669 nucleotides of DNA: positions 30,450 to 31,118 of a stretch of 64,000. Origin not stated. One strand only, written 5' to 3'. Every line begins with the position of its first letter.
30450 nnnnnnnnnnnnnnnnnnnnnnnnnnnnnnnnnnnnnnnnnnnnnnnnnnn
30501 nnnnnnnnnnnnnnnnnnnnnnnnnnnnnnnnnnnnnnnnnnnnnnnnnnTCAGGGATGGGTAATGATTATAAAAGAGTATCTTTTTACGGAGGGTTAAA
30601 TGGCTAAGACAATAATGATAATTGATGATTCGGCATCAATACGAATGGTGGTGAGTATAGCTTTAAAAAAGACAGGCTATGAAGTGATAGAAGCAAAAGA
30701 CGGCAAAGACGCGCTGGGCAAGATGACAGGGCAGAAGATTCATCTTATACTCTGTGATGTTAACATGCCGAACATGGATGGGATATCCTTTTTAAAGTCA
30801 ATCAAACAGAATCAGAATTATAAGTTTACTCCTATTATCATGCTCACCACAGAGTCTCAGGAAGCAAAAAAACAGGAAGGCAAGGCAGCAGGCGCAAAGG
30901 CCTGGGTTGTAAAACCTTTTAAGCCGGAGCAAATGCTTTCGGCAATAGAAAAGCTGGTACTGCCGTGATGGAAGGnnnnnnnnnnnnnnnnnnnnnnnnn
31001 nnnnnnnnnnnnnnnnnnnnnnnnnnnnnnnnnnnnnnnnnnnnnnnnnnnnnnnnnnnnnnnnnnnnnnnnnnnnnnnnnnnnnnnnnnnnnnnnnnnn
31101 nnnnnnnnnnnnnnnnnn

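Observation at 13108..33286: CheY-STAS-CheA triad present in two chemosensory clusters, a chemosensory core coupled to a partner-switching module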

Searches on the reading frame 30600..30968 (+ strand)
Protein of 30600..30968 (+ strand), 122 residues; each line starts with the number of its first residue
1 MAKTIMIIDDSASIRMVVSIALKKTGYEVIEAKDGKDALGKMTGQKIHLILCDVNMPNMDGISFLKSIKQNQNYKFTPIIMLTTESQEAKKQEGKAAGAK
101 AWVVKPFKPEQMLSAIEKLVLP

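Call 4: search_protein_families(library=pfam, proteins=[window:30600-30968:+], max_evalue=0.1)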
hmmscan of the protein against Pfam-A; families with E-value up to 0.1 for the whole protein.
window:30600-30968:+ (122 aa): 2 families
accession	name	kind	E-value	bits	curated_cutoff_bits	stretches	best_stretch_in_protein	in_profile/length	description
PF00072.30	Response_reg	-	8.7e-30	103.6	30.2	1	5-117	1-111/111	Response regulator receiver domain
PF23198.2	PDE8A_N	-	0.0011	19.4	29.6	1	16-92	24-101/147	PDE8A-like, N-terminal domain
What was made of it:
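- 30600..30968 (+): cheY2. Pfam Response_reg 9e-30 (call 4).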
